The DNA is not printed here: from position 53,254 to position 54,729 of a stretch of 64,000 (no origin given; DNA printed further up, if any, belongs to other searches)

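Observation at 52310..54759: Sortase plus a DUF3494-FN3 surface protein with a non-canonical LPNAG sorting signal, followed by an HNH endonuclease and bounded by tRNA-Pro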

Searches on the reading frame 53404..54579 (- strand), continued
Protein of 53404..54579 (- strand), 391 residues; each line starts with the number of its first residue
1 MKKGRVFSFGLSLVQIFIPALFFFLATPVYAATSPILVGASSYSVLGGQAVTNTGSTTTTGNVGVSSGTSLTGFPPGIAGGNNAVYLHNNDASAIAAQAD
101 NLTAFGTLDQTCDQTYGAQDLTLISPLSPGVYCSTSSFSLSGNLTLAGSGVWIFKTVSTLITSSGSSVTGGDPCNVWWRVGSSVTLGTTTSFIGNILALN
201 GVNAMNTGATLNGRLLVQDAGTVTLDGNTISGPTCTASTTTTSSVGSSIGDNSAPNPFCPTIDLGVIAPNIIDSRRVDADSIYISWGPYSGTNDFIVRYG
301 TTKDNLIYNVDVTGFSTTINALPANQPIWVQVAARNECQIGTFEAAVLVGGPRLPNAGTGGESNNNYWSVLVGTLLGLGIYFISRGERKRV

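Call 22: find_related_loci(query=A1, collection=genome_contigs, flank=4000)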
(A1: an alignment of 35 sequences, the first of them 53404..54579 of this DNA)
Query A1 (391 aa) in genome_contigs; peptide patterns used: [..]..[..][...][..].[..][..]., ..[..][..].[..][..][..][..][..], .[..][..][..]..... (x = any residue, [..] = any of these).
197 stretches matched a pattern; 138 encode a relative of the query (tblastn E <= 1e-3); the best 80 are kept; 80 distinct loci.
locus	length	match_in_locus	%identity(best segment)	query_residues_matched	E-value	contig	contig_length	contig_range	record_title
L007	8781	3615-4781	78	1-391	0e+0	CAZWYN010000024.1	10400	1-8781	MAG TPA_asm: uncultured Pseudomonadales bacterium isolate SRP011637_co1_56 genome assembly, contig: NODE_2363_length_104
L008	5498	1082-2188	64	1-376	5e-131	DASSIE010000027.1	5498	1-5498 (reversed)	MAG TPA_asm: Patescibacteria group bacterium isolate SMAG_U1079 k141_656974, whole genome shotgun sequence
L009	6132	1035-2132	60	1-365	1e-127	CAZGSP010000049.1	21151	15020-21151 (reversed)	MAG TPA_asm: uncultured Pseudomonadales bacterium isolate binchicken_co169_192 genome assembly, contig: k99_405028, whol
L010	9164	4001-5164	58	4-390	3e-112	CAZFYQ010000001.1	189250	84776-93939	MAG TPA_asm: uncultured Gammaproteobacteria bacterium isolate SRP200132_co1_341 genome assembly, contig: NODE_57_length_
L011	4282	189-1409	53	1-390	2e-112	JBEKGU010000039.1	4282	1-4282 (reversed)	MAG: Candidatus Microgenomates bacterium isolate SPRUCE 260 SPRUCE_260_39, whole genome shotgun sequence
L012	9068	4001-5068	59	24-372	1e-101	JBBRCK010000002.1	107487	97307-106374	MAG: Candidatus Levyibacteriota bacterium isolate Co_metawrap_2398 Cmw_2398_k141_4533044_length_107487_cov_17.1960, whol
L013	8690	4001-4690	71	1-235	2e-95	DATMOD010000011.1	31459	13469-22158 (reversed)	MAG TPA_asm: Patescibacteria group bacterium isolate SMAG_U12867 k141_633762, whole genome shotgun sequence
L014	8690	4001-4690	69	1-236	3e-90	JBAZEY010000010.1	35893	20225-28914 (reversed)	MAG: Patescibacteria group bacterium isolate SO_2017_LW3_137 NODE_2791_length_35893_cov_6.531902_LW162_2017, whole genom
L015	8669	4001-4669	75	14-236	2e-89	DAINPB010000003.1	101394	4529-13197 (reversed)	MAG TPA_asm: Candidatus Saccharibacteria bacterium isolate CTOTU10859 NODE_18_length_101394_cov_5.768243, whole genome s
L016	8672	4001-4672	73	12-235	3e-87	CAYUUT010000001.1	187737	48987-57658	MAG TPA_asm: uncultured Candidatus Saccharibacteria bacterium isolate binchicken_co241_306 genome assembly, contig: NODE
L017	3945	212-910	70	1-237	5e-87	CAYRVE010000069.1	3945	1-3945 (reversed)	MAG TPA_asm: uncultured Candidatus Saccharibacteria bacterium isolate binchicken_co54_64 genome assembly, contig: NODE_4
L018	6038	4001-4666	72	13-235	6e-86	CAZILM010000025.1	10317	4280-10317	MAG TPA_asm: uncultured Candidatus Saccharibacteria bacterium isolate SRP200132_co1_22 genome assembly, contig: NODE_114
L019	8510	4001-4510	84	63-235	2e-85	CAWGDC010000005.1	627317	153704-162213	MAG: uncultured Actinomycetes bacterium isolate MFD02248.bin.2.1 genome assembly, contig: contig_7137, whole genome shot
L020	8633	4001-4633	75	30-240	2e-83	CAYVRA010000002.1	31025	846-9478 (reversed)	MAG TPA_asm: uncultured Candidatus Saccharimonas sp. isolate SRP272421_co2_799 genome assembly, contig: NODE_3287_length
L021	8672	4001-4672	75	11-235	1e-83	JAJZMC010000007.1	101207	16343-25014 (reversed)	MAG: bacterium isolate MAS3.bin162 NODE_273_length_101207_cov_2.733567, whole genome shotgun sequence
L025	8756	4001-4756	60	2-252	3e-82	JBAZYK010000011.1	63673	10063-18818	MAG: Candidatus Gracilibacteria bacterium isolate SO_2017_GW1_79 NODE_2537_length_63673_cov_6.661190_OW334_2017, whole g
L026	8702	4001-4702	70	1-238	3e-81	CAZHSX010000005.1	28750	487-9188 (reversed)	MAG TPA_asm: uncultured Candidatus Saccharimonadales bacterium isolate SRP200132_co1_795 genome assembly, contig: NODE_2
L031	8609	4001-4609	73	31-235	1e-78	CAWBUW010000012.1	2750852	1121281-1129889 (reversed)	MAG: uncultured Chloroflexia bacterium isolate MFD03899.bin.1.41 genome assembly, contig: contig_6931, whole genome shot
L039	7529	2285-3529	41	1-390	3e-71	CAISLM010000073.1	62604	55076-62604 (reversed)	Candidatus Collierbacteria bacterium isolate AM-lipid-02-D9_bin-0599 genome assembly, contig: bin-0599:73/98, whole geno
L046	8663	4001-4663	56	8-235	2e-66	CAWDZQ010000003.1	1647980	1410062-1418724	MAG: uncultured Chloroflexia bacterium isolate MFD05684.bin.1.112 genome assembly, contig: contig_36650, whole genome sh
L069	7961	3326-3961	59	17-235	3e-59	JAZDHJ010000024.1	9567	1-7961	MAG: Candidatus Uhrbacteria bacterium isolate MEGAHIT-group-0.317 k141_5570670, whole genome shotgun sequence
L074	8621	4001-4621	61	29-237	6e-58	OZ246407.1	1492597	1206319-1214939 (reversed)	MAG: uncultured Candidatus Peribacteria bacterium isolate ERP124720_co1_61 genome assembly, chromosome: 1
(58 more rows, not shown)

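Call 30: predict_structure(alignment_id=A1)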
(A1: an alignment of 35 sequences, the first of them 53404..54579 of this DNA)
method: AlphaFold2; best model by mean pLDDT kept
length: 391 residues; sequences in the alignment: 35
mean_pLDDT: 78.8   pTM: 0.58
mean pLDDT of the five models: 78.8, 78.6, 78.1, 77.6, 76.9
residues with pLDDT >= 90: 157; 70-90: 132; 50-70: 55; < 50: 47
segments of 3 or more residues with pLDDT < 50: 23-30, 236-256, 352-357, 359-366
pLDDT, mean of each block of 10 residues (from residue 1): 63 67 44 76 93 96 84 94 92 91 90 92 91 97 88 95 95 91 96 94 94 91 96 49 33 49 64 77 76 85 85 87 83 82 81 46 45 68 57 40
secondary structure, 60 per line:
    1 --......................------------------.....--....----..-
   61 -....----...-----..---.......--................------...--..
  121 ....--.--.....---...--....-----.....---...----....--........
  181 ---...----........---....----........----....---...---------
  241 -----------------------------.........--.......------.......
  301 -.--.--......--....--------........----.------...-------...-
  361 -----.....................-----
elements in order: H3-24 E43-47 E50-53 E62-65 E70-72 H83-86 E87-89 H92-107 E114-116 H121-124 E130-134 E138-140 E143-146 E152-156 E160-162 E167-170 E176-180 E184-186 E191-198 E202-205 E210-217 E222-225 E229-231 E270-278 E281-287 E294-300 E308-313 E316-319 E328-335 E347-349 E357-359 H366-386

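Call 35: fold_search(model_id=the predicted structure, library=pdb)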
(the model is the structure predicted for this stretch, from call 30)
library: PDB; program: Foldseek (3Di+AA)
matches with E <= 10: 1605; with E <= 0.001: 91
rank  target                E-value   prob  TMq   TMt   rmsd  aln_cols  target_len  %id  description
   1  7bwy_A                1.7e-14  1.00  0.46  0.87   1.8       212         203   38  Crystal structure of ice-binding protein from an Antarctic ascomycete, Antarctomyces psychrotrophicus. (released 2020-05-27)
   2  6eio                  2.5e-14  1.00  0.46  0.80   2.2       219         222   38  Crystal structure of an ice binding protein from an Antarctic Biological Consortium (released 2018-03-28)
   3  7bwx_A                5.9e-12  1.00  0.44  0.83   2.8       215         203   37  Crystal structure of ice-binding protein from an Antarctic ascomycete, Antarctomyces psychrotrophicus. (released 2020-05-27)
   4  9li0_A                5.2e-11  1.00  0.43  0.73   3.3       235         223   30  Crystal structure of engineered ice-binding protein (M74I and A97V) from Candidatus Cryosericum odellii strain SMC5_16 (released 2025-09-03)
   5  3wp9                  5.5e-11  1.00  0.42  0.71   4.8       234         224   28  Crystal structure of antifreeze protein from an Antarctic sea ice bacterium Colwellia sp. (released 2014-07-02)
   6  3uyu_B                6.7e-11  1.00  0.45  0.75   2.3       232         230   26  Structural basis for the antifreeze activity of an ice-binding protein (LeIBP) from Arctic yeast (released 2012-02-15)
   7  9li0_B                1.0e-10  1.00  0.42  0.72   3.5       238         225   29  Crystal structure of engineered ice-binding protein (M74I and A97V) from Candidatus Cryosericum odellii strain SMC5_16 (released 2025-09-03)
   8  9lhn_B                1.3e-10  1.00  0.43  0.72   4.2       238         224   29  Crystal structure of Ice binding protein from Candidatus Cryosericum odellii SMC5 (released 2025-09-03)
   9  7ehk                  1.7e-10  1.00  0.43  0.76   3.4       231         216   26  Crystal structure of C107S mutant of FfIBP (released 2022-03-02)
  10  9lhs                  1.8e-10  1.00  0.44  0.76   2.6       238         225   29  Crystal structure of an ice-binding protein from Candidatus Cryosericum odellii (released 2025-09-03)
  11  9lhn_A                2.1e-10  1.00  0.45  0.76   2.7       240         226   29  Crystal structure of Ice binding protein from Candidatus Cryosericum odellii SMC5 (released 2025-09-03)
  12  3uyu_A                2.8e-10  1.00  0.44  0.73   2.6       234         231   25  Structural basis for the antifreeze activity of an ice-binding protein (LeIBP) from Arctic yeast (released 2012-02-15)
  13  5uyt_A                3.0e-10  1.00  0.46  0.43   8.3       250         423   28  Crystal structure of ice binding protein from an Antarctic bacterium Flavobacteriaceae (released 2017-10-25)
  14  4nu2                  3.0e-10  1.00  0.43  0.76   3.9       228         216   27  Crystal structure of an ice-binding protein (FfIBP) from the Antarctic bacterium, Flavobacterium frigoris PS1 (released 2014-04-16)
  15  4nuh                  3.5e-10  1.00  0.44  0.78   3.6       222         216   26  Crystal structure of mLeIBP, a capping head region swapped mutant of ice-binding protein (released 2014-04-16)
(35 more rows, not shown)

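Call 54: find_encoding_contigs(protein=P0002, flank=5000, max_places=2)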
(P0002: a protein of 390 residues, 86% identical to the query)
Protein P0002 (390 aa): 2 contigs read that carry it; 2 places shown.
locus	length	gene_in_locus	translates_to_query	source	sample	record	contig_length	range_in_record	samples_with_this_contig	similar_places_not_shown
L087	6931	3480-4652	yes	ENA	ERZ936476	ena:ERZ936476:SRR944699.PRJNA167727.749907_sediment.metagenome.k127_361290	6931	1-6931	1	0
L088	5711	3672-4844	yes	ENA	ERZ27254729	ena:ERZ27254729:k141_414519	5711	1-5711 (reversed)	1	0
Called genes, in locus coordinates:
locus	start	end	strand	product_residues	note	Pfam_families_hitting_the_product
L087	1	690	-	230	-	?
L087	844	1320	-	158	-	PF02631:RecX_HTH2 (faint)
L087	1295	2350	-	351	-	PF00154:RecA_N, PF08423:Rad51, PF06745:ATPase (weak), PF13481:AAA_25 (faint), PF27531:MT3502_N (weak), PF01637:ATPase_2 (weak), PF21096:RecA_C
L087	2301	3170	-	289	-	PF18780:HNH_repeat (weak)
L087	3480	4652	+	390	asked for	PF11999:Ice_binding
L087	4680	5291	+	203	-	PF04203:Sortase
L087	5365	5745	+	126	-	-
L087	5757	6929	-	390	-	?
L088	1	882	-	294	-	?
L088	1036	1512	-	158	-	-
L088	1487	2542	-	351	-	PF00154:RecA_N, PF08423:Rad51, PF06745:ATPase (weak), PF13481:AAA_25 (faint), PF27531:MT3502_N (weak), PF01637:ATPase_2 (weak), PF21096:RecA_C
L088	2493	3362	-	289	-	PF18780:HNH_repeat (weak)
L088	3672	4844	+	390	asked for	PF11999:Ice_binding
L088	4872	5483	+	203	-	PF04203:Sortase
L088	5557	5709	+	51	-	?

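Call 55: find_encoding_contigs(protein=P0004, flank=5000, max_places=1)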
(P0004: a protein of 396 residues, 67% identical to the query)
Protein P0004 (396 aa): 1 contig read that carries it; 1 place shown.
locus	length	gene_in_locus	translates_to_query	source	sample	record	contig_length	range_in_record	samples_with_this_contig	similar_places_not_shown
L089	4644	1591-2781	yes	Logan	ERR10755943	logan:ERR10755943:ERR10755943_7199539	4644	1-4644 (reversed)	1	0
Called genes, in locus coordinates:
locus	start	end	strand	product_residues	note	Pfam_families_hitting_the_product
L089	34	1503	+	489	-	-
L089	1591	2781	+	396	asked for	PF11999:Ice_binding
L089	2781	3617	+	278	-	PF04203:Sortase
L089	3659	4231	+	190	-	PF04203:Sortase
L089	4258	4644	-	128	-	?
